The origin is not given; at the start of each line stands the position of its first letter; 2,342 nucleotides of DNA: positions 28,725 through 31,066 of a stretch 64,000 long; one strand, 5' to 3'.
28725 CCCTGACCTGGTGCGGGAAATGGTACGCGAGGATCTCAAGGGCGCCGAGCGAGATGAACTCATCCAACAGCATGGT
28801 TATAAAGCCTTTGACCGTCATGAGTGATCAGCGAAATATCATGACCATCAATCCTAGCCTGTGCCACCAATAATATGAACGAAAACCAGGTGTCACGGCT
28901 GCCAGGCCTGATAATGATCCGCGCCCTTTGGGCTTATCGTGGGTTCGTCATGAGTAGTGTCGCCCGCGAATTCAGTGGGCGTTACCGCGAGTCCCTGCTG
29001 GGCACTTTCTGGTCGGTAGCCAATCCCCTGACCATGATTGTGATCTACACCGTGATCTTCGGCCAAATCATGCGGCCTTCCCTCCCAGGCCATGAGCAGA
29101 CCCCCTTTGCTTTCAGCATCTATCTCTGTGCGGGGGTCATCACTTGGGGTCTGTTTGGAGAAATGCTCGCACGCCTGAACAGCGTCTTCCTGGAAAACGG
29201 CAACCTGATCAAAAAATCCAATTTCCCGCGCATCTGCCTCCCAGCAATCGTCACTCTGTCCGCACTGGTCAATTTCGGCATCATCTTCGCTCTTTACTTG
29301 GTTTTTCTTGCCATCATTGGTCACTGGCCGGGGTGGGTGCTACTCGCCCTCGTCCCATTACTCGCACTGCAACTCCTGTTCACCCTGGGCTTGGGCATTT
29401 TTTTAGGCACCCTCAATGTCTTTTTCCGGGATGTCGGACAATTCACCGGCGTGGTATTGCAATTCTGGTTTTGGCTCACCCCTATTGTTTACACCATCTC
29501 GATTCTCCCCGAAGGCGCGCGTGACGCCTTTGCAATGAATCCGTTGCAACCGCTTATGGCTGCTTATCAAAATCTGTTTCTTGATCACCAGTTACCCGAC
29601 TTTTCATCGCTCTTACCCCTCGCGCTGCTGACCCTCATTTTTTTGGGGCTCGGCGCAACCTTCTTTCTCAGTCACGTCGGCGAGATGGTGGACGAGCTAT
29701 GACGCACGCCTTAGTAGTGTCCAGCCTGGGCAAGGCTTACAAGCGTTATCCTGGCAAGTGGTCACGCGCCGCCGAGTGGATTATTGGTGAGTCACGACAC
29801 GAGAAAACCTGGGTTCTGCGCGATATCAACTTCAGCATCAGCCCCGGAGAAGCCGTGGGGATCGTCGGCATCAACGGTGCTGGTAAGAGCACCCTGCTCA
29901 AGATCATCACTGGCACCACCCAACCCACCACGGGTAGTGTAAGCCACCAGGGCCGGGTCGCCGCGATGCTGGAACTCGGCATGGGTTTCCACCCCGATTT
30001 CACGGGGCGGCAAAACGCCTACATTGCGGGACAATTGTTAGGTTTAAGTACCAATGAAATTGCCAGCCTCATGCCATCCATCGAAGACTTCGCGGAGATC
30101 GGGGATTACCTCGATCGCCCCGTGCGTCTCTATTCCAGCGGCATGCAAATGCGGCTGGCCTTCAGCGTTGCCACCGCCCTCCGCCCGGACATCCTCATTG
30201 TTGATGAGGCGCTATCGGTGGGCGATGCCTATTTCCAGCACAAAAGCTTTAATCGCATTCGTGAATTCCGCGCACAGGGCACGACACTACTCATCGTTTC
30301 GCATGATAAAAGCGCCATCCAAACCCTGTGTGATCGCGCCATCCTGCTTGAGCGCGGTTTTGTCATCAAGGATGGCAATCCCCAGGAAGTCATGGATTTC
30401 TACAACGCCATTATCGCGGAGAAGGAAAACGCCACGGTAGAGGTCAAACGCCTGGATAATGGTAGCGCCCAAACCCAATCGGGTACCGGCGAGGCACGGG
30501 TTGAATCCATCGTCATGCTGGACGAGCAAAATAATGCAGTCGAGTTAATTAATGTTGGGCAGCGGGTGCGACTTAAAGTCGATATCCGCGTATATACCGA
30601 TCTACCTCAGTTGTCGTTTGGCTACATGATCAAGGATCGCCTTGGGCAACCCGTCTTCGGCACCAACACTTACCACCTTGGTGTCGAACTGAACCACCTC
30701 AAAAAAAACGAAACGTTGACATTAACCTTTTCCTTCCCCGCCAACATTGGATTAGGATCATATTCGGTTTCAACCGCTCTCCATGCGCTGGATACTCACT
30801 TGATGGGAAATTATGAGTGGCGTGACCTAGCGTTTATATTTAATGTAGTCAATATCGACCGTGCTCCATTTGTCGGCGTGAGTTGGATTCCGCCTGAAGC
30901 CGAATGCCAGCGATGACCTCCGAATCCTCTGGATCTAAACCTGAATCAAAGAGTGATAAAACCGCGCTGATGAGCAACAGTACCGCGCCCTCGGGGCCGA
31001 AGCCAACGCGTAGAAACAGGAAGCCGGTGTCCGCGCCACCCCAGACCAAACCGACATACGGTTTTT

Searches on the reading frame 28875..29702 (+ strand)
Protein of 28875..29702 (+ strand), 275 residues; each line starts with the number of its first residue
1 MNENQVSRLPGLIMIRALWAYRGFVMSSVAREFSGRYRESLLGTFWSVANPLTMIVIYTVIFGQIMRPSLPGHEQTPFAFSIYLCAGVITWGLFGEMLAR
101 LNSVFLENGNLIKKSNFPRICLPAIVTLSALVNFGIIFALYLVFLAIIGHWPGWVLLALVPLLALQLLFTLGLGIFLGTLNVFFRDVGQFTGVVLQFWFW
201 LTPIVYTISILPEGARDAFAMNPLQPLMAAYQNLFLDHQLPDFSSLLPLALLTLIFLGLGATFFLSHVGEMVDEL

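Call 5: search_protein_families(library=pfam, proteins=[window:28875-29702:+], max_evalue=0.01)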
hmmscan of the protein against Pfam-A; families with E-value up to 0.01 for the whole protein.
window:28875-29702:+ (275 aa): 1 family
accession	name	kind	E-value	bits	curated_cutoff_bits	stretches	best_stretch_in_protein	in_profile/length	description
PF01061.29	ABC2_membrane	-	1.2e-23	84.2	26.9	1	27-234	5-209/211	ABC-2 type transporter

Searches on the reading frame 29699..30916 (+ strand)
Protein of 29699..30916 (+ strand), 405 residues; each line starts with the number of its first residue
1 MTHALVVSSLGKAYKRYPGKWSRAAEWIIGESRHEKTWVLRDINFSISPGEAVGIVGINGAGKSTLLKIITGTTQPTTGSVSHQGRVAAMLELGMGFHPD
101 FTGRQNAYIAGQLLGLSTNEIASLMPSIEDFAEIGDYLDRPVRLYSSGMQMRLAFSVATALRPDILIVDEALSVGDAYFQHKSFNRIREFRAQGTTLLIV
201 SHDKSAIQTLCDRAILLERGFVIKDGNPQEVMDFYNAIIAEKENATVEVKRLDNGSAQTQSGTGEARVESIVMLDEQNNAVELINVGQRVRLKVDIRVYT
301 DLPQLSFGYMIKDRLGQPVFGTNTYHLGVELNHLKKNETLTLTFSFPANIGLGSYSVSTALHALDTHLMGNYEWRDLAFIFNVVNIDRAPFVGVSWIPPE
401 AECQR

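Call 5: search_protein_families(library=pfam, proteins=[window:29699-30916:+], max_evalue=0.01)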
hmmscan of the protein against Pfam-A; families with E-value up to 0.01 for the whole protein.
window:29699-30916:+ (405 aa): 5 families
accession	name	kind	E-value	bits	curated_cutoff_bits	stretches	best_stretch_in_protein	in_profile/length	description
PF14524.12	Wzt_C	-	2e-36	125.6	30.4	1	258-397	2-143/143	Wzt C-terminal domain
PF00005.33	ABC_tran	-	9.9e-22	78.5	25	1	40-172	1-136/137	ABC transporter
PF13304.12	AAA_21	-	0.00014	22.4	27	0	54-70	3-19/304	AAA domain, putative AbiEii toxin, Type IV TA system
PF03193.22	RsgA_GTPase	-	0.006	16.9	30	0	43-84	100-140/174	RsgA GTPase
PF13604.12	AAA_30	-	0.0081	16.3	27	0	51-177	19-103/191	AAA domain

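Call 21: search_protein_families(library=ncbifam, proteins=[window:29699-30913:+], max_evalue=0.01)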
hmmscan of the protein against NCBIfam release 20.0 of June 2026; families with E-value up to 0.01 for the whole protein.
window:29699-30913:+ (405 aa): 187 families (the best 25 are shown)
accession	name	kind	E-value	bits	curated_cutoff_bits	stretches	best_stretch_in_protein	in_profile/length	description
NF010065.0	PRK13545.1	equivalog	2.1e-56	191.8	538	1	8-250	8-249/549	teichoic acids export protein ATP-binding subunit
NF050108.1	galactan_ABC_ATP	equivalog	2.2e-53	180.9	400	1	39-236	44-241/244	galactan export ABC transporter ATP-binding subunit Wzt/RfbE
NF010066.0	PRK13546.1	equivalog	4.7e-52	176.9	320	1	4-242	4-241/264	teichoic acids export ABC transporter ATP-binding subunit TagH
NF010059.0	PRK13536.1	equivalog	1.3e-33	116.2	549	1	35-233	54-263/342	nodulation factor ABC transporter ATP-binding protein NodI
TIGR01288.1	nodI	equivalog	7.7e-32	110.5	424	1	38-233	18-224/303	nodulation factor ABC transporter ATP-binding protein NodI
NF010060.0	PRK13537.1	equivalog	8.4e-32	110.3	521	1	32-233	23-235/314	nodulation factor ABC transporter ATP-binding protein NodI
TIGR01188.1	drrA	subfamily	2.2e-31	109.3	312.45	1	35-265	4-232/302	daunorubicin resistance ABC transporter, ATP-binding protein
TIGR02769.1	nickel_nikE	equivalog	7e-26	91.3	332.55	2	138-227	144-234/265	nickel import ATP-binding protein NikE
NF010068.0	PRK13548.1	equivalog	1.7e-25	89.6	261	2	34-88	15-69/261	heme ABC transporter ATP-binding protein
TIGR04521.1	ECF_ATPase_2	equivalog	2.5e-25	89.1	330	2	136-237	136-238/279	energy-coupling factor transporter ATPase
TIGR01166.1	cbiO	subfamily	2.7e-25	89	211.8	2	35-86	3-54/190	cobalt ABC transporter, ATP-binding protein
NF040933.2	ABC_arch_GlcV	equivalog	4.1e-25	88.4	450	1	33-235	15-233/357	glucose ABC transporter ATP-binding protein GlcV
TIGR04520.1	ECF_ATPase_1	equivalog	4.4e-25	88.6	315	2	115-235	107-227/269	energy-coupling factor transporter ATPase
TIGR03375.1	type_I_sec_LssB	subfamily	1.1e-23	83.5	693.1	2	35-85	478-528/696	type I secretion system permease/ATPase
TIGR03265.1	PhnT2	equivalog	1.4e-23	83.7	457.7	1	33-233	13-224/353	putative 2-aminoethylphosphonate ABC transporter ATP-binding protein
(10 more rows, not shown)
